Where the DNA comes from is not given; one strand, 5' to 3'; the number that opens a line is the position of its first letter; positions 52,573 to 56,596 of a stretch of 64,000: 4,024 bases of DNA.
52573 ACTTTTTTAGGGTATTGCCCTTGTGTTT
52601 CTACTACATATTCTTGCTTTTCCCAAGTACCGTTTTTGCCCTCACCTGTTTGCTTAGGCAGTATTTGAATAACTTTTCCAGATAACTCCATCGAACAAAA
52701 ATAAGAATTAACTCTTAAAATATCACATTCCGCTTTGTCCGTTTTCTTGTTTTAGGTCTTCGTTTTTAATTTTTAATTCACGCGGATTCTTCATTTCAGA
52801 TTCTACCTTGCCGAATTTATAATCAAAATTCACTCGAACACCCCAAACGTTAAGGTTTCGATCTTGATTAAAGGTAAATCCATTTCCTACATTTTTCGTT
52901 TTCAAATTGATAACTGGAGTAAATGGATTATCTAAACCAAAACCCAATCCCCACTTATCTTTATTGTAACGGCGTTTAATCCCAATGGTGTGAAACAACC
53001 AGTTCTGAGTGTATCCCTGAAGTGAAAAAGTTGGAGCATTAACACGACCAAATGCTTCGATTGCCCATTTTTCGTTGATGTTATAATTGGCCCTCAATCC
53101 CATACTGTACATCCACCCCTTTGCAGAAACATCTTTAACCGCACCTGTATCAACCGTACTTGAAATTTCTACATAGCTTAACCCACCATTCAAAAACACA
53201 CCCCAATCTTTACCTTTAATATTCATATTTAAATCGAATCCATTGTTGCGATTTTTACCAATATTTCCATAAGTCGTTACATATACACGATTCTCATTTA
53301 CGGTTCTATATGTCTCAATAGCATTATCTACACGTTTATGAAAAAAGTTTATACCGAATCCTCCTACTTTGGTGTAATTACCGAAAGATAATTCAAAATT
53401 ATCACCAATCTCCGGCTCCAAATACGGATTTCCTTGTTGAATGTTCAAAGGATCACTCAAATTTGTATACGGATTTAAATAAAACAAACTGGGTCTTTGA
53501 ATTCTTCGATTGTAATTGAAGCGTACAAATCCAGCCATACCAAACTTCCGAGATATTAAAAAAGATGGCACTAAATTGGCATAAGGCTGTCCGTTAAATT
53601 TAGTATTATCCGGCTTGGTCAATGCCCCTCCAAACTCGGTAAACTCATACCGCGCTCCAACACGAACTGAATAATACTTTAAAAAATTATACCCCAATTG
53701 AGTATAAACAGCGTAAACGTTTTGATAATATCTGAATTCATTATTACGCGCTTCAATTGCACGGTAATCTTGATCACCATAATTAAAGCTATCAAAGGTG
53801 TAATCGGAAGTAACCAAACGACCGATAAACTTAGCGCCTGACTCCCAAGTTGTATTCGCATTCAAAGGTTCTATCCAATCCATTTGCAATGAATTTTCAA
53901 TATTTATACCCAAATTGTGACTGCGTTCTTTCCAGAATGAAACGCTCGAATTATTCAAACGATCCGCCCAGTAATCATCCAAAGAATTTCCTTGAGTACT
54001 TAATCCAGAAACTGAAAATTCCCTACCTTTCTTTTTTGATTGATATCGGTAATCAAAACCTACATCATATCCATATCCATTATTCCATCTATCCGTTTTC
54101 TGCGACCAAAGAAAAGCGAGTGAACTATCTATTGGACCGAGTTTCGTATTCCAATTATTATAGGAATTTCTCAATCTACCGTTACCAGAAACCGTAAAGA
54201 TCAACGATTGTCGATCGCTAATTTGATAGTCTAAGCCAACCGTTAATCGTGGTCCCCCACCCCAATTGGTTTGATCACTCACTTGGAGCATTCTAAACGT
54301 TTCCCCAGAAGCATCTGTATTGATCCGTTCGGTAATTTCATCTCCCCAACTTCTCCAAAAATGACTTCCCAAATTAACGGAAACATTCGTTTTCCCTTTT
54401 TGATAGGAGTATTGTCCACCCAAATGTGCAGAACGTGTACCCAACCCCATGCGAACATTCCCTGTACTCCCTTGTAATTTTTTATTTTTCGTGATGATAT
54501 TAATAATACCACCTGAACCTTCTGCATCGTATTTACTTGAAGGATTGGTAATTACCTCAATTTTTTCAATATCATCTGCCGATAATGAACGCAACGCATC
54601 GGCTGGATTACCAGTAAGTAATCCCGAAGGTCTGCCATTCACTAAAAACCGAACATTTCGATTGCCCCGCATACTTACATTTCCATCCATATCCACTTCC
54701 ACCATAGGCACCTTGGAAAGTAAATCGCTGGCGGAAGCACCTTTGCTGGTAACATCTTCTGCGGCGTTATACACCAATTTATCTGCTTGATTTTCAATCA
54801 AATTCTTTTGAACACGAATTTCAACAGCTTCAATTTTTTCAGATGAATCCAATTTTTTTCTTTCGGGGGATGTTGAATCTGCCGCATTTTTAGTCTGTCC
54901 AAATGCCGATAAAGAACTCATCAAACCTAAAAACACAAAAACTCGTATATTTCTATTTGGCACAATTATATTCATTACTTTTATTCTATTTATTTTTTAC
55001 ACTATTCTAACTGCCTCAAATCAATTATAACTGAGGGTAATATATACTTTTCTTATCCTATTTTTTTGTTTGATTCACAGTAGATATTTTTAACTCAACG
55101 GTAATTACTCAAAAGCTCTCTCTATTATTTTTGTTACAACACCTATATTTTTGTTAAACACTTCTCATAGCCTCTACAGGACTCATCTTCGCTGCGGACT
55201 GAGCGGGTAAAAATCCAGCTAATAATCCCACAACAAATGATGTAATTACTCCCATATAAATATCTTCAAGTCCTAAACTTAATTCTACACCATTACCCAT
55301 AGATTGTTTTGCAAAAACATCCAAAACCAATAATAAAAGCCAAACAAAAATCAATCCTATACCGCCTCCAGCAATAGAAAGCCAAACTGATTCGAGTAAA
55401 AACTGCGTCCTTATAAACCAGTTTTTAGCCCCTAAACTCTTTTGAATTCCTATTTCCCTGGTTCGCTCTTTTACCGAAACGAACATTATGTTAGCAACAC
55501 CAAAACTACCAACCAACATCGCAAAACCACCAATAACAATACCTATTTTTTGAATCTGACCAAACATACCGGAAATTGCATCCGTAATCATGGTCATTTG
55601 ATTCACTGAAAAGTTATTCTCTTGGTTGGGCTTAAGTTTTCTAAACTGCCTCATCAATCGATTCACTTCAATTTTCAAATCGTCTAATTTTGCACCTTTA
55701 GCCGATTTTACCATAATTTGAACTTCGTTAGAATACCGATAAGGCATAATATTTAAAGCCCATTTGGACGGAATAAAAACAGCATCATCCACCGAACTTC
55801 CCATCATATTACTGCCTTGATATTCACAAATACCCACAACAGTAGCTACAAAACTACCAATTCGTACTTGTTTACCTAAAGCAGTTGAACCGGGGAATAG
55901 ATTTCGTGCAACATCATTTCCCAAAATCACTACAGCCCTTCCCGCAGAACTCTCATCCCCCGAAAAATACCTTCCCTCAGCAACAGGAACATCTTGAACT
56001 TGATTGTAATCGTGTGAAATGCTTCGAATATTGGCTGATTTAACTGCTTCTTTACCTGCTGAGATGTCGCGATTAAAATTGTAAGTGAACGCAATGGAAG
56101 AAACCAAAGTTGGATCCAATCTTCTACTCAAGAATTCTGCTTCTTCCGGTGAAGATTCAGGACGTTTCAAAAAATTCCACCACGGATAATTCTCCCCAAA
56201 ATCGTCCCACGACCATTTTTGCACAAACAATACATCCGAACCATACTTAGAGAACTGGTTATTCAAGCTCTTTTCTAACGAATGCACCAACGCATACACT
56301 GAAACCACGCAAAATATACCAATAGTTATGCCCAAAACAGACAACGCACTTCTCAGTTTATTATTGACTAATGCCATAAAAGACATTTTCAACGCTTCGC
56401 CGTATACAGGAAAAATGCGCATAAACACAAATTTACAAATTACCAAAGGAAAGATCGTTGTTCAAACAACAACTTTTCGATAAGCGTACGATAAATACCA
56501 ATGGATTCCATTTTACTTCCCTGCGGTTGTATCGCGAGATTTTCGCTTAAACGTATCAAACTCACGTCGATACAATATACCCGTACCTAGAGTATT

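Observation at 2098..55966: Exact 12-13-mer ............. recurs seven times on both strands, in three reading frames and in non-coding DNA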

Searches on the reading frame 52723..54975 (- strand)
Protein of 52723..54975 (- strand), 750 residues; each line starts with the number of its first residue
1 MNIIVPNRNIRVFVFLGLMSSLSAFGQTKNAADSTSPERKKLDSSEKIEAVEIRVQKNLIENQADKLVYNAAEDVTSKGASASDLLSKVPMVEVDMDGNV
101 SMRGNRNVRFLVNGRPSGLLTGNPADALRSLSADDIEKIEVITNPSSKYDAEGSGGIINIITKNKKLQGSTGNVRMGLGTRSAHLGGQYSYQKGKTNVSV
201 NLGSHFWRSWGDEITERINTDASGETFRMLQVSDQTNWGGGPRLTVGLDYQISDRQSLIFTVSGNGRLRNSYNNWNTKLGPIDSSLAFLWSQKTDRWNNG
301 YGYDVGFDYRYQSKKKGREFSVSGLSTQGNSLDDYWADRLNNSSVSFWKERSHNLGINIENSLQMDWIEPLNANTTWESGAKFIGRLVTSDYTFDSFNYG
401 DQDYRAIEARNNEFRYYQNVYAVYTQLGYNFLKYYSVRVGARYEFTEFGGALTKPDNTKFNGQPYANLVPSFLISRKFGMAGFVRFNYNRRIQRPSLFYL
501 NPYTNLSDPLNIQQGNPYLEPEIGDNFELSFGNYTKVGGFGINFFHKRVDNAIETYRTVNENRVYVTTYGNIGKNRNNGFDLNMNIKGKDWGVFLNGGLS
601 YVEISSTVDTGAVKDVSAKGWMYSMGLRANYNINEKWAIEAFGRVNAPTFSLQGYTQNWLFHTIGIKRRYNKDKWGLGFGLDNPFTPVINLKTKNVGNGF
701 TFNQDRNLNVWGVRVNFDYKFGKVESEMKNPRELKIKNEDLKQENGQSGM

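Call 10: search_protein_families(library=ncbifam, proteins=[window:52723-54975:-])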
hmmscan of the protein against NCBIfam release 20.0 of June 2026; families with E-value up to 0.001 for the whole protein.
window:52723-54975:- (750 aa): 5 families
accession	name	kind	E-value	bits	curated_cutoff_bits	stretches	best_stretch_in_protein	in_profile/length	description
TIGR01786.1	TonB-hemlactrns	subfamily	1e-08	34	323.75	1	349-602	325-585/719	TonB-dependent hemoglobin/transferrin/lactoferrin family receptor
TIGR01779.1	TonB-B12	equivalog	3.3e-08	32.5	599.7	1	111-439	102-405/614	TonB-dependent vitamin B12 receptor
NF049946.1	TonB_dep_CU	exception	5.6e-07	28.2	700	1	95-168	98-175/683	TonB-dependent receptor, CU motif-type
NF053590.1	TonB_dep_TOL0244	equivalog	6.2e-06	25.1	645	1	131-191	107-167/604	TOL_0244 family TonB-dependent receptor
NF049947.1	TonB_dep_PCPU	exception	0.00027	19.2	800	1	100-170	97-171/685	TonB-dependent receptor, PCPU motif-type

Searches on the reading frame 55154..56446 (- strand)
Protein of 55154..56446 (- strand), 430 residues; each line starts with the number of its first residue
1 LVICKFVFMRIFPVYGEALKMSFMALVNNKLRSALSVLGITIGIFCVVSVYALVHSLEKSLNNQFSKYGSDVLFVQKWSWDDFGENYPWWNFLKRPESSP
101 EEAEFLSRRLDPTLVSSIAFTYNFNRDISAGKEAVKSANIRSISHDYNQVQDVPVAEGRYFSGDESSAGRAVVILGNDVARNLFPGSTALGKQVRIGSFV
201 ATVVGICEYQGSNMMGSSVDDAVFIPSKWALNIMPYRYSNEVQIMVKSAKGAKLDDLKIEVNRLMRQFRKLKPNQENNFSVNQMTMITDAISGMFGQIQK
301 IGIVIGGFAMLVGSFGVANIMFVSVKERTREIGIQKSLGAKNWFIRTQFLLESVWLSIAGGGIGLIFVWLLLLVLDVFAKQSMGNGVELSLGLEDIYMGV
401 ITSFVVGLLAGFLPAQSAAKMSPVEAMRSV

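Call 10: search_protein_families(library=ncbifam, proteins=[window:55154-56446:-])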
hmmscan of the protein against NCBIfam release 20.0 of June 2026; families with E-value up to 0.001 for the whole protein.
window:55154-56446:- (430 aa): 8 families
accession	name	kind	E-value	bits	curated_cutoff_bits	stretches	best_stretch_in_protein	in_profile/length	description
NF007826.0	PRK10535.1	equivalog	1.6e-47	162.1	966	1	12-427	251-645/648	macrolide ABC transporter ATP-binding protein/permease MacB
TIGR03434.1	ADOP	subfamily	2.4e-40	138.4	622.3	1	26-429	12-401/803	ADOP family duplicated permease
TIGR00439.2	FtsX_Gneg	equivalog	3.7e-14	52.6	255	1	293-413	161-285/292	permease-like cell division protein FtsX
NF038347.1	FtsX_Gpos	exception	2.1e-13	50.3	225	1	278-390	147-262/296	permease-like cell division protein FtsX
NF038346.1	FtsX_actino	exception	1e-11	44.8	250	1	280-414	161-297/308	permease-like cell division protein FtsX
TIGR02212.1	lolCE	equivalog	4.1e-09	35.9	362.45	1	167-429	139-410/411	lipoprotein-releasing ABC transporter permease subunit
NF008357.0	PRK11146.1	exception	2.1e-08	33.4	439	1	287-426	254-410/414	lipoprotein-releasing ABC transporter permease subunit LolE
TIGR02213.1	lolE_release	exception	1.6e-07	30.6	540.35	1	298-427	262-408/411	lipoprotein-releasing ABC transporter permease subunit LolE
